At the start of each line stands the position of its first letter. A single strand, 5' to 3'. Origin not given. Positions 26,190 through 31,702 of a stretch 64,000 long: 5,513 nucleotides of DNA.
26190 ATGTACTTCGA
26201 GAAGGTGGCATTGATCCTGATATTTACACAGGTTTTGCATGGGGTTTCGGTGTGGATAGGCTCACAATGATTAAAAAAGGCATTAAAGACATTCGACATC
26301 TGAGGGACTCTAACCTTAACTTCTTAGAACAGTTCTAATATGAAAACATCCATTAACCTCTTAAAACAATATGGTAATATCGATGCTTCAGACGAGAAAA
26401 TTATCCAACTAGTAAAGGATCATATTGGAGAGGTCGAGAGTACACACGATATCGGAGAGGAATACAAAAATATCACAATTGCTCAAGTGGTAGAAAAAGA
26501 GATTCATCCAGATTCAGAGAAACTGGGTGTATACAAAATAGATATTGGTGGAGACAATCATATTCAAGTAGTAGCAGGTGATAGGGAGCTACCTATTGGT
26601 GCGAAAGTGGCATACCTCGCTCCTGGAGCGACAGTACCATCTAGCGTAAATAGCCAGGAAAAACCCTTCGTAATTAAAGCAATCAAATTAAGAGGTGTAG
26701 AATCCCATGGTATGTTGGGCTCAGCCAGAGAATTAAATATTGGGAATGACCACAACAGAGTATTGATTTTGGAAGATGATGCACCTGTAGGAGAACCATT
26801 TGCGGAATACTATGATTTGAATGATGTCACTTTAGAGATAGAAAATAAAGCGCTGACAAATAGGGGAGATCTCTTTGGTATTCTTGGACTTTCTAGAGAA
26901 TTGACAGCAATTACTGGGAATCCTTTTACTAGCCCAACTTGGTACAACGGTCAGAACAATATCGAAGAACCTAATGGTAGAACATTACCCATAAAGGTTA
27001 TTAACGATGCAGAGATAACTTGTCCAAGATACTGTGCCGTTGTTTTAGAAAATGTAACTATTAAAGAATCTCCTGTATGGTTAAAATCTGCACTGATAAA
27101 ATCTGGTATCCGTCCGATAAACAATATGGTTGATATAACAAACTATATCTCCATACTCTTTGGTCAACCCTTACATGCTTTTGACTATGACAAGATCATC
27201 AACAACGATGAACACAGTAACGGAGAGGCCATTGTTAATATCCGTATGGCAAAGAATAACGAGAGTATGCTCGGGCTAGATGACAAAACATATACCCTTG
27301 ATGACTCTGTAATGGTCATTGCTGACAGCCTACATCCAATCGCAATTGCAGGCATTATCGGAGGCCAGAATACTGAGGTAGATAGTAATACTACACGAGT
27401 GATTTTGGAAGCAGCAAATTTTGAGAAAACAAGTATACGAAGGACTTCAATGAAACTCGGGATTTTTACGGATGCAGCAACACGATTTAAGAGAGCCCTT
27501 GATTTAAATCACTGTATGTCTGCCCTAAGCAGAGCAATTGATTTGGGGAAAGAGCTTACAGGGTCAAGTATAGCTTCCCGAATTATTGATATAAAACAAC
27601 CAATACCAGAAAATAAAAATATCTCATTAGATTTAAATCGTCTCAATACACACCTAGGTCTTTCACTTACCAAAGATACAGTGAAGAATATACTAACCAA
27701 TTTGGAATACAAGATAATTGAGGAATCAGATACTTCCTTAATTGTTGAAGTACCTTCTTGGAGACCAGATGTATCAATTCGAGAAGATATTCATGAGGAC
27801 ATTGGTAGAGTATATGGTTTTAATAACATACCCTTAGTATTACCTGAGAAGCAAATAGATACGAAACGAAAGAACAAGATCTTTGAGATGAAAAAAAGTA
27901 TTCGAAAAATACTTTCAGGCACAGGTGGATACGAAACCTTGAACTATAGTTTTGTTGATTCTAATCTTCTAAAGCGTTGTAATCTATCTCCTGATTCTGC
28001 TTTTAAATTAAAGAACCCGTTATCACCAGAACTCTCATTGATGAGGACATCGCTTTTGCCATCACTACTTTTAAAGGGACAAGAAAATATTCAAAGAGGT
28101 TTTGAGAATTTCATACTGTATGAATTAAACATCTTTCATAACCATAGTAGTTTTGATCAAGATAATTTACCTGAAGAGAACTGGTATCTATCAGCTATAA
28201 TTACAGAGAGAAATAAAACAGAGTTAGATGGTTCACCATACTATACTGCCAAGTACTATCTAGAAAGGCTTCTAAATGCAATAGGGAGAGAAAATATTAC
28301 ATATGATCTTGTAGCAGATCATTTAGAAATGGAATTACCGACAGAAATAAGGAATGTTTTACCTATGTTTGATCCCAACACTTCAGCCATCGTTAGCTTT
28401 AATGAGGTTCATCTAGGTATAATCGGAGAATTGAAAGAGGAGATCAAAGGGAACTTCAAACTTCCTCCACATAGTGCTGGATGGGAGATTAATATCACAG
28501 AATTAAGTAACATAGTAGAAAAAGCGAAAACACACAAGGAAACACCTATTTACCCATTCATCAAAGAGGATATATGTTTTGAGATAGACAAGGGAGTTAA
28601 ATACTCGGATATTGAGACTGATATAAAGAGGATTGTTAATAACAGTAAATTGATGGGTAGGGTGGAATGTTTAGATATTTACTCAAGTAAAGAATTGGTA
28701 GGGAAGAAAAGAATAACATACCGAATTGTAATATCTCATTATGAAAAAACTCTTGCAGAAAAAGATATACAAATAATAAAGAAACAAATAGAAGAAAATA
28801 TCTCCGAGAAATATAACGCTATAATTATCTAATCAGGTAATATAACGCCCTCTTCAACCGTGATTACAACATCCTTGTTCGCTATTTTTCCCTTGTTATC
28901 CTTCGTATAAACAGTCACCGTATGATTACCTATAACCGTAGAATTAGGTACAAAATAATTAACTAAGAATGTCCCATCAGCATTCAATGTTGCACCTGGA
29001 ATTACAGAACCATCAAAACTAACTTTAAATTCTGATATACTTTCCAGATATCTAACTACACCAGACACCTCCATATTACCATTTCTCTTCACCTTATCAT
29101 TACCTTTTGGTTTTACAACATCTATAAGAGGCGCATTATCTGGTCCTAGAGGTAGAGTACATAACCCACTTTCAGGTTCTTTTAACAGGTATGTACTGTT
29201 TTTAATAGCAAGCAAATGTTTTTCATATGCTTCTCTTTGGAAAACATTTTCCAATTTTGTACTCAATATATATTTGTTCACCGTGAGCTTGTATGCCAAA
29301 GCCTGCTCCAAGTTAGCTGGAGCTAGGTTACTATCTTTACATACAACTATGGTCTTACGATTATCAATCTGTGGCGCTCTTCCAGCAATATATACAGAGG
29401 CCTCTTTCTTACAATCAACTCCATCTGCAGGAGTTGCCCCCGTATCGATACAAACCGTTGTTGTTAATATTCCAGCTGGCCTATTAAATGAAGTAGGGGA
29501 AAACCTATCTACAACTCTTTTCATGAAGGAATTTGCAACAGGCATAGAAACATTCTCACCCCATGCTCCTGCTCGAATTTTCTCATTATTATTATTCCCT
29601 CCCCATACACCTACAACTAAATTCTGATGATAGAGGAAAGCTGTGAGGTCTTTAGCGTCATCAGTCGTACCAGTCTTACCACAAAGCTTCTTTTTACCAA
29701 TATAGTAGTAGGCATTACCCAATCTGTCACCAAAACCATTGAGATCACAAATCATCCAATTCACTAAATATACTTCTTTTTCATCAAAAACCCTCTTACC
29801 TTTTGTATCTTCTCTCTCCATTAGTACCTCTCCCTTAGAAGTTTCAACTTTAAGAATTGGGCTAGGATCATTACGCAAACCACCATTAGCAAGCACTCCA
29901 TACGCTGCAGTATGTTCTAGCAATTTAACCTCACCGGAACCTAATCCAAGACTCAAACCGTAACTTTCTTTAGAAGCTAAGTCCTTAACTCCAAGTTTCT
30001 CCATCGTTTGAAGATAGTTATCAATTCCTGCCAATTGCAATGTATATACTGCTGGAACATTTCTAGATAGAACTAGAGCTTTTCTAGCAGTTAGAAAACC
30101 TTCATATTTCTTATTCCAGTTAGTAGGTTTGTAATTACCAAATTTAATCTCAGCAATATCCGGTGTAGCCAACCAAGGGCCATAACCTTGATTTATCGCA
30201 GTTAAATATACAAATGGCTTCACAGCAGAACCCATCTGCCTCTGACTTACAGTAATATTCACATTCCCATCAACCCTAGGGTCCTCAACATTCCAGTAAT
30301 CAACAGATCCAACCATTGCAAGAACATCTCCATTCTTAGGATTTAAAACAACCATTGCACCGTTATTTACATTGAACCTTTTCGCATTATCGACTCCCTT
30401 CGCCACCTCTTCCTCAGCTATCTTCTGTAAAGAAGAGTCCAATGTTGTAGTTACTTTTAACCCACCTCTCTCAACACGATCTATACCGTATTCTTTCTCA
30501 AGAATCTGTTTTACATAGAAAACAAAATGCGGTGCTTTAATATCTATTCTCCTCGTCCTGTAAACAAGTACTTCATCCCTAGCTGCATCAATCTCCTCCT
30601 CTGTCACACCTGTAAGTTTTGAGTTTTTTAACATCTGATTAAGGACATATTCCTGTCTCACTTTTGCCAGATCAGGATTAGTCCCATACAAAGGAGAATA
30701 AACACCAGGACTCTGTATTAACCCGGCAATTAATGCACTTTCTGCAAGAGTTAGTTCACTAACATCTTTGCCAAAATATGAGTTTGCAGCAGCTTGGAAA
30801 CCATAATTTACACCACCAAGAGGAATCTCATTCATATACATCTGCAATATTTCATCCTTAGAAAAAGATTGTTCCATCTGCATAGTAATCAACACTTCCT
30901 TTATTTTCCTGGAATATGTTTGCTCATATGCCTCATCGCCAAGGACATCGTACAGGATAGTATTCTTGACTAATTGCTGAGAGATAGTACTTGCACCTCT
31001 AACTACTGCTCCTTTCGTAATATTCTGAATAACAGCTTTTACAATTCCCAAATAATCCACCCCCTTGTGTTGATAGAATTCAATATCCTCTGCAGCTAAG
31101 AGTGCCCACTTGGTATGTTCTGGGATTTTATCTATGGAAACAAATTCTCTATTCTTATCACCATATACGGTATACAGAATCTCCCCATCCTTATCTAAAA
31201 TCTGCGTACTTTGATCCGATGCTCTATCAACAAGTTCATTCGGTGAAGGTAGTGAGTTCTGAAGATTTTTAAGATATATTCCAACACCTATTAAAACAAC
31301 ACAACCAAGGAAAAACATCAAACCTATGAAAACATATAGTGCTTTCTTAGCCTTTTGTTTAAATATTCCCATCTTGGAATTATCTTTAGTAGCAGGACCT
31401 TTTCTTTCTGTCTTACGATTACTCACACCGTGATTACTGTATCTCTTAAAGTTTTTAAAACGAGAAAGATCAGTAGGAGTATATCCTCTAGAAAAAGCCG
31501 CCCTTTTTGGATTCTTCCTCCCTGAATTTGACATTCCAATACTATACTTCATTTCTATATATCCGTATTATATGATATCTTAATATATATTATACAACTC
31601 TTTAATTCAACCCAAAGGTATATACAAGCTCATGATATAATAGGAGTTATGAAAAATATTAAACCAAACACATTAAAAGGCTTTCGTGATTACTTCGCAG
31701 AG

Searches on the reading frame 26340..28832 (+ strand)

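Call 21: search_protein_families(library=pfam, proteins=[window:26340-28832:+], max_evalue=0.00001)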
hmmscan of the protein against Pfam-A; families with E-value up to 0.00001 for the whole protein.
window:26340-28832:+ (830 aa): 5 families
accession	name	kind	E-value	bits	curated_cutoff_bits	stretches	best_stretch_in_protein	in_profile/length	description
PF03483.22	B3_4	-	3.9e-60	202.9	29.3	1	228-407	2-173/174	B3/4 domain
PF17759.6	tRNA_synthFbeta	-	1.8e-33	116.3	22.4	1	497-719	1-214/214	Phenylalanyl tRNA synthetase beta chain CLM domain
PF03484.21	B5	-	2.3e-19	69.8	28.6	1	428-494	1-67/67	tRNA synthetase B5 domain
PF03147.19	FDX-ACB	-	9.9e-15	55.2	31.1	1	736-828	1-92/94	Ferredoxin-fold anticodon binding domain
PF01588.26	tRNA_bind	-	5e-14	52.6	27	1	45-152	1-95/96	Putative tRNA binding domain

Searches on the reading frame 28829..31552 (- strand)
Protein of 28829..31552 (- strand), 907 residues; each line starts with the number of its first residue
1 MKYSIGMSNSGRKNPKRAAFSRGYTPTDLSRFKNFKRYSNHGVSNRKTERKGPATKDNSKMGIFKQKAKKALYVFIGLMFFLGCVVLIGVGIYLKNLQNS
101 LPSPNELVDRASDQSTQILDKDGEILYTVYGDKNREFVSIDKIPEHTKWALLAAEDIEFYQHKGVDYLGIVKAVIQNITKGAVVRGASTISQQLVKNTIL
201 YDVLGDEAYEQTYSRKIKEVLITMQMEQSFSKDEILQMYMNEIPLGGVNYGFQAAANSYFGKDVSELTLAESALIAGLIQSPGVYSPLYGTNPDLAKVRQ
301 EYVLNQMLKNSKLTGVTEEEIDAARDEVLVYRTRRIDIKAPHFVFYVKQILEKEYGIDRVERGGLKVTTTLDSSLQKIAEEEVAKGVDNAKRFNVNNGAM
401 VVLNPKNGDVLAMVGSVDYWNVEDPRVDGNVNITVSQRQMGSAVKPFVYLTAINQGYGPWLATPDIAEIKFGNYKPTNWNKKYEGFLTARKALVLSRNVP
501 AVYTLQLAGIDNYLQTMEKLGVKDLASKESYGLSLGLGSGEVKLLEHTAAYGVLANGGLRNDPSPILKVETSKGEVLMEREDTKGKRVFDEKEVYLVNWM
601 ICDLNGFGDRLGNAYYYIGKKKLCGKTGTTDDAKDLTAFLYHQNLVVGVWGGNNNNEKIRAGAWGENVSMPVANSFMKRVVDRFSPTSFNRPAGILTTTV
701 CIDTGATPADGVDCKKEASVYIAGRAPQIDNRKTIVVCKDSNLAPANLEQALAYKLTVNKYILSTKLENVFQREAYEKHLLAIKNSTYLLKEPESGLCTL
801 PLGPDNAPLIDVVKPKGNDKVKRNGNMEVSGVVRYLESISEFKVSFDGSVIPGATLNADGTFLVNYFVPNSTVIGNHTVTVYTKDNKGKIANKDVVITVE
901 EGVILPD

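Call 21: search_protein_families(library=pfam, proteins=[window:28829-31552:-], max_evalue=0.00001)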
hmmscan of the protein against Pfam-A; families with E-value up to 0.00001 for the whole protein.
window:28829-31552:- (907 aa): 2 families
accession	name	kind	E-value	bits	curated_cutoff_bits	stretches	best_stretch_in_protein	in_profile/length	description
PF00912.28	Transgly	-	2.3e-61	206.7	27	1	123-307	2-177/178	Transglycosylase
PF00905.27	Transpeptidase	-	2.7e-17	63.4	22.1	1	398-635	1-247/299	Penicillin binding protein transpeptidase domain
